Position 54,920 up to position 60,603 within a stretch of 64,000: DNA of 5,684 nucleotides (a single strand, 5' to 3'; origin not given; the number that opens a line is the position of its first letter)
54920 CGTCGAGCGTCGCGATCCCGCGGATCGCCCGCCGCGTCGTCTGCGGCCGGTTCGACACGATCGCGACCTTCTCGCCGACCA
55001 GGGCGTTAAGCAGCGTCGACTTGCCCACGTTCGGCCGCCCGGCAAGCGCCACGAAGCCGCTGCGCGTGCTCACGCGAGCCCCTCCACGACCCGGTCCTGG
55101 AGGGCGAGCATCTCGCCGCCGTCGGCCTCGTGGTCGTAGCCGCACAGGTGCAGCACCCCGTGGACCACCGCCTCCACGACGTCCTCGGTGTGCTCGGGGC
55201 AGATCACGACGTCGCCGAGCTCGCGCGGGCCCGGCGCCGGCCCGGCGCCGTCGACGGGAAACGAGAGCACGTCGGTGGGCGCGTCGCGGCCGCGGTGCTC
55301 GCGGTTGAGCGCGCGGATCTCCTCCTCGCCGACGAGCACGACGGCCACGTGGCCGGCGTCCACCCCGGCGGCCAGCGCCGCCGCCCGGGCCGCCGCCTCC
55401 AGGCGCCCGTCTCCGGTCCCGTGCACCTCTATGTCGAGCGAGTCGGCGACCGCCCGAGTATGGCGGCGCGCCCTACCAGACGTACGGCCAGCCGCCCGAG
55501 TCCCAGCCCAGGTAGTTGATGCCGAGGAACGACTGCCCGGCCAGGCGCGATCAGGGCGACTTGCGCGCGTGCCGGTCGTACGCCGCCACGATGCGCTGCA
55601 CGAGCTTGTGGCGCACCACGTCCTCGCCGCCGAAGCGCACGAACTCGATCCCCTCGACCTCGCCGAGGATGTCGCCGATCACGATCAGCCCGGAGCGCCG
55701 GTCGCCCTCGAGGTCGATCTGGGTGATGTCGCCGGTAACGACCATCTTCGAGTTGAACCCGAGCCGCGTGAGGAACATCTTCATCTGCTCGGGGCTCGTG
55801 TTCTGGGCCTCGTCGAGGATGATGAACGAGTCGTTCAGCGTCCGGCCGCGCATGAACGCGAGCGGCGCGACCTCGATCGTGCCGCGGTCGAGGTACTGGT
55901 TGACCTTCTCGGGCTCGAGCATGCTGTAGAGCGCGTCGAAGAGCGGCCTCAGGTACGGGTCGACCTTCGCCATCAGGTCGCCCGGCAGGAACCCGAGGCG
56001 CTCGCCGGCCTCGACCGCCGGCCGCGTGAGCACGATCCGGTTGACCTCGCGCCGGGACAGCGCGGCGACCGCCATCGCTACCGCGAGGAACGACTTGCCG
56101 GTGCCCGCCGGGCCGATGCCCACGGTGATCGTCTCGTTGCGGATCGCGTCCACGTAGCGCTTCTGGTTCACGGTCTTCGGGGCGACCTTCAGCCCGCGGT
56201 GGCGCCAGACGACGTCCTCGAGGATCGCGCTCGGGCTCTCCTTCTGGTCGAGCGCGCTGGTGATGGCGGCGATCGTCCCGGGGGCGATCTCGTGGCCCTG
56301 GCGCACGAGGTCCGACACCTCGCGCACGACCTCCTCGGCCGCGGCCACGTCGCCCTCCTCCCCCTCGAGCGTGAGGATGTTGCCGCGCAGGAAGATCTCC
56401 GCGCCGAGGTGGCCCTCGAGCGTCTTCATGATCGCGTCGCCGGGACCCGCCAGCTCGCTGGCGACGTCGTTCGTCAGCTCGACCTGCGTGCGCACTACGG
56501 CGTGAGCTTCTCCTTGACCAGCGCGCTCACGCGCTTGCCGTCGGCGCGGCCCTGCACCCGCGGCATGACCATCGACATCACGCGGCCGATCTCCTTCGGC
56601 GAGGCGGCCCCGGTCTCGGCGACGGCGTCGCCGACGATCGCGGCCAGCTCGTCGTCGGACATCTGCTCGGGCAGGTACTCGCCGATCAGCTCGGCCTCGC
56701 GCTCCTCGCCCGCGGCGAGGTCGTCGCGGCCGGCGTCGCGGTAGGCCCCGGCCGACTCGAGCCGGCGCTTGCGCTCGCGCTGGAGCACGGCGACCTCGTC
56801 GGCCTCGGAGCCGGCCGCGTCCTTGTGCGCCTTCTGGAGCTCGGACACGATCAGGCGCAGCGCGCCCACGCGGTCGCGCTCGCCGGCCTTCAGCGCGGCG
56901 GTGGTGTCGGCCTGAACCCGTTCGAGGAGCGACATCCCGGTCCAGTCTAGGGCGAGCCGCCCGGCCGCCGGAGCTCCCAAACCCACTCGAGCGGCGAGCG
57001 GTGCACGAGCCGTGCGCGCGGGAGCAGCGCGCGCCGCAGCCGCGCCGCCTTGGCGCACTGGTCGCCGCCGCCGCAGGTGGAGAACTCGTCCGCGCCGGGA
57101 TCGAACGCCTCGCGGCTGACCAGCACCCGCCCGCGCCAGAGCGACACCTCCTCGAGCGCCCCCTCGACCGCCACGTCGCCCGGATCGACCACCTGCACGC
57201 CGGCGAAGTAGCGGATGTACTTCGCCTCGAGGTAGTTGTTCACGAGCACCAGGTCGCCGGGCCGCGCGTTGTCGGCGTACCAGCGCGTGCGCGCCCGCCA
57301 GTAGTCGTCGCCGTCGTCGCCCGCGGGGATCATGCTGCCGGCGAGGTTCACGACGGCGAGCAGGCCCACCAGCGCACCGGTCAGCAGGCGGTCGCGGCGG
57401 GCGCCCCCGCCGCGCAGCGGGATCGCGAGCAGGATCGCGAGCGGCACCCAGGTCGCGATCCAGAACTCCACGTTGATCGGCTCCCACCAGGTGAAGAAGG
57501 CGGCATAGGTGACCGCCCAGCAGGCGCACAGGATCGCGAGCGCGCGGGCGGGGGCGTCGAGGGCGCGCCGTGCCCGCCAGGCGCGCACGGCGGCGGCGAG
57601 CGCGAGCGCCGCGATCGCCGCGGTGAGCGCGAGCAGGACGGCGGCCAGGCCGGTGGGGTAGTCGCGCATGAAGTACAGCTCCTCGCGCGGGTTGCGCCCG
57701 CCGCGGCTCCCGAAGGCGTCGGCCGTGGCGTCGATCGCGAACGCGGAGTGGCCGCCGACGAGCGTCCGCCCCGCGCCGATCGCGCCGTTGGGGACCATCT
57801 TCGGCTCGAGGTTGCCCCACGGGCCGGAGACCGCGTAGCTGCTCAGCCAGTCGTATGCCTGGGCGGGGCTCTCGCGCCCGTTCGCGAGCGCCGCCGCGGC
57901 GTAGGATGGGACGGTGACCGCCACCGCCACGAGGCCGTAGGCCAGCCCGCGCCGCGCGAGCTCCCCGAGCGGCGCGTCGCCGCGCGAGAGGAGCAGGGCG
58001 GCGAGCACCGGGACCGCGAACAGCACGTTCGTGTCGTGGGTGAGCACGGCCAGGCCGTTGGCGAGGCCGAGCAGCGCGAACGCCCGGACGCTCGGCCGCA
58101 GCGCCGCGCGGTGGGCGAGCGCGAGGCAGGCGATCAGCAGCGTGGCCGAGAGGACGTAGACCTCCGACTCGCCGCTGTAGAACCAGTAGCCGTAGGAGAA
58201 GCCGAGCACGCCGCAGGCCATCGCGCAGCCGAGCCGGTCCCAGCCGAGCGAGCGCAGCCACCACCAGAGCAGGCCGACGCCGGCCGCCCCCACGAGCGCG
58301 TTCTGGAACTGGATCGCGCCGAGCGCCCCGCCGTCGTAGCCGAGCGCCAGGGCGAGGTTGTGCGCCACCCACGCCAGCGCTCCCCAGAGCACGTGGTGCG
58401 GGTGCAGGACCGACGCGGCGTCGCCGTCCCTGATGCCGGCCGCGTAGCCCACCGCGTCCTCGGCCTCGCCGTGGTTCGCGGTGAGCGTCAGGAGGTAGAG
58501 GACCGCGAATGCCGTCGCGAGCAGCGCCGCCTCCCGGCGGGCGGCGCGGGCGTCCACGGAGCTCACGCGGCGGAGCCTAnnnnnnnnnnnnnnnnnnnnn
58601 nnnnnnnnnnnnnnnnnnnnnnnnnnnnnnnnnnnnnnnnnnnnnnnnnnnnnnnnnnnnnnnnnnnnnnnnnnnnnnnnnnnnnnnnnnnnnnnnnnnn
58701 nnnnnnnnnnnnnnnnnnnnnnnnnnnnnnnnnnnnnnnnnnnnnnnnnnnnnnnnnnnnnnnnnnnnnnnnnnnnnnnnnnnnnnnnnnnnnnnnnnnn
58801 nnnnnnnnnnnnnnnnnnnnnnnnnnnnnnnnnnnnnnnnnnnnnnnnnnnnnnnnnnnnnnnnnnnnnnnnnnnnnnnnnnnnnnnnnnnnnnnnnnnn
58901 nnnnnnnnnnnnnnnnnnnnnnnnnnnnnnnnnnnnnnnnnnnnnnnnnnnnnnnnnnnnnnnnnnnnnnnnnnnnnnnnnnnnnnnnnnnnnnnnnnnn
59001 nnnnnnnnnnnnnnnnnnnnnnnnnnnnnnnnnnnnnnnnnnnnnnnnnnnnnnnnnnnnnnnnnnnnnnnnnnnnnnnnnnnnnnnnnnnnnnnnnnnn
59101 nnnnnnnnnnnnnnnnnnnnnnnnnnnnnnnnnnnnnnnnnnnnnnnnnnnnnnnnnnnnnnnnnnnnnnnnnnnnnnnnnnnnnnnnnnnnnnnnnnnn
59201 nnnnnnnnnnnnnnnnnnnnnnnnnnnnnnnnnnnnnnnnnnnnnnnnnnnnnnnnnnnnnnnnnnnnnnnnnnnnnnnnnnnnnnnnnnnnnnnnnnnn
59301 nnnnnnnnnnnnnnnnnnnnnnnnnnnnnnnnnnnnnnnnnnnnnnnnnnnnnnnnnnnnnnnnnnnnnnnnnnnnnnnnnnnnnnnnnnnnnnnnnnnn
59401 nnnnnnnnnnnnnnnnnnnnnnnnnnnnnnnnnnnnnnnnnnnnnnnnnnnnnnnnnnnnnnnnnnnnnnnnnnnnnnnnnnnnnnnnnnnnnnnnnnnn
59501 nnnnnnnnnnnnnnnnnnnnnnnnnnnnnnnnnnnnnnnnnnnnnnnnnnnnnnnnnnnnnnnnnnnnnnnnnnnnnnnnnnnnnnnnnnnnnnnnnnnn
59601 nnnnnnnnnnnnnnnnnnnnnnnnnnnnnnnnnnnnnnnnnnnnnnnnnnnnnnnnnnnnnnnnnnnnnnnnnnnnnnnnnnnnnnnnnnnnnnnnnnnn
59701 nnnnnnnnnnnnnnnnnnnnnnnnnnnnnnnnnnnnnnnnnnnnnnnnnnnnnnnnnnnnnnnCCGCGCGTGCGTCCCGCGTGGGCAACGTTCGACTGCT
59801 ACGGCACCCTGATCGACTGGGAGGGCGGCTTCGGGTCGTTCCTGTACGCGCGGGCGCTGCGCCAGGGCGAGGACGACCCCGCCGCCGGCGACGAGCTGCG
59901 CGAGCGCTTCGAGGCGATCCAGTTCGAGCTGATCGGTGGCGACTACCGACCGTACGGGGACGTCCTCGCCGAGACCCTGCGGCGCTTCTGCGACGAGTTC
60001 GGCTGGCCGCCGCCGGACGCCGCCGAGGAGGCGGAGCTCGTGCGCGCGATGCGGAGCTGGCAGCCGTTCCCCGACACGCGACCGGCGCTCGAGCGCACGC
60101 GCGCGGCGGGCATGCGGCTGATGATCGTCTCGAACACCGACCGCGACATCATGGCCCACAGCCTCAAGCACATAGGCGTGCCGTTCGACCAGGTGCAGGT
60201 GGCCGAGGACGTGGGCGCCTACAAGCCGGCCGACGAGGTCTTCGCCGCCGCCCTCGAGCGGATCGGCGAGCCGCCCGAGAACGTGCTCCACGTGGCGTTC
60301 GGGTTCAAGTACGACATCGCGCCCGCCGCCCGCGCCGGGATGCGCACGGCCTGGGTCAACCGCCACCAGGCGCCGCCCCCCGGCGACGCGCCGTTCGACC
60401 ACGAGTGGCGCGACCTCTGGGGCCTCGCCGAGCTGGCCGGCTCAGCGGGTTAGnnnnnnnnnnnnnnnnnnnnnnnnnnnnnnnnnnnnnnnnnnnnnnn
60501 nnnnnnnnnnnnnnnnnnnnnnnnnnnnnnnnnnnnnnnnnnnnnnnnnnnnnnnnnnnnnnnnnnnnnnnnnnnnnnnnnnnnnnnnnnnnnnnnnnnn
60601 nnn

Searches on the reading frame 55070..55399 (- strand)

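Call 9: search_protein_families(library=pfam, proteins=[window:55070-55399:-], max_evalue=0.001)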
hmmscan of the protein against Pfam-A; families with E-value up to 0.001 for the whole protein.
window:55070-55399:- (109 aa): 1 family
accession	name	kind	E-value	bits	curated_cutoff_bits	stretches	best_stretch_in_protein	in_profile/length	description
PF02130.23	YbeY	-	3.3e-23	82.4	25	1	16-106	28-127/129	Endoribonuclease YbeY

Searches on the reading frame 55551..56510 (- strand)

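Call 9: search_protein_families(library=pfam, proteins=[window:55551-56510:-], max_evalue=0.001)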
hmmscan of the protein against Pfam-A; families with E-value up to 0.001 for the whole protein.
window:55551-56510:- (319 aa): 5 families
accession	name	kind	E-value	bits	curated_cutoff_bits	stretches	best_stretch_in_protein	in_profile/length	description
PF02562.22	PhoH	-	2.5e-95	318.2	27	1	109-312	2-205/205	PhoH-like protein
PF13245.12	AAA_19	-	9.2e-07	29.5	25.1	1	116-265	1-129/134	AAA domain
PF13604.12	AAA_30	-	1.6e-06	28.4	27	1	115-265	5-128/191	AAA domain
PF01695.23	IstB_IS21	-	9.9e-05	22.4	24.1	1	108-153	74-118/238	IstB-like ATP binding protein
PF13401.12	AAA_22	-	0.00013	22.7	27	1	125-251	4-109/130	AAA domain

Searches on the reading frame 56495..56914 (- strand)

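Call 9: search_protein_families(library=pfam, proteins=[window:56495-56914:-], max_evalue=0.001)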
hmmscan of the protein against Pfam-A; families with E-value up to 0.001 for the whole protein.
window:56495-56914:- (139 aa): 2 families
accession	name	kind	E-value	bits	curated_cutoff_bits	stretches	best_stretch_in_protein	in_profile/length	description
PF09424.15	YqeY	-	2.1e-41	141.8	27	1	2-137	6-143/143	Yqey-like protein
PF02637.23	GatB_Yqey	-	1.2e-05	25.7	27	1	66-137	69-148/148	GatB domain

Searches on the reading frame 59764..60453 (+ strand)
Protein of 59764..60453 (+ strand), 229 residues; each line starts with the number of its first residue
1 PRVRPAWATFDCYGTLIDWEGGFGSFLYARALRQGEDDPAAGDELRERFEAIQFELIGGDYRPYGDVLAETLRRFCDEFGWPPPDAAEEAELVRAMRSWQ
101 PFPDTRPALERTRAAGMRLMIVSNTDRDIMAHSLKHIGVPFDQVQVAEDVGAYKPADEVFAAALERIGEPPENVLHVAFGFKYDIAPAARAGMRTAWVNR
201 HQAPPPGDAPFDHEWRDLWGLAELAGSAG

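Call 9: search_protein_families(library=pfam, proteins=[window:59764-60453:+], max_evalue=0.001)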
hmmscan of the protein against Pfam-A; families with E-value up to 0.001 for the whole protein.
window:59764-60453:+ (229 aa): 5 families
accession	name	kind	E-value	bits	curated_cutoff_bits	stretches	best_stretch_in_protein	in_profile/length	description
PF00702.32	Hydrolase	-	1.6e-16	61.7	26.4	1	9-192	5-191/191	haloacid dehalogenase-like hydrolase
PF13419.12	HAD_2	-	9.2e-13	49.1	23.8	1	97-198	76-178/178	Haloacid dehalogenase-like hydrolase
PF12710.13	HAD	-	2.6e-05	25.2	27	1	9-144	2-127/189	haloacid dehalogenase-like hydrolase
PF13344.12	Hydrolase_6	-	0.00083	19.8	27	0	97-147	11-64/101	Haloacid dehalogenase-like hydrolase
PF13242.12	Hydrolase_like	-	0.00088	19.6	22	0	154-199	4-49/75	HAD-hyrolase-like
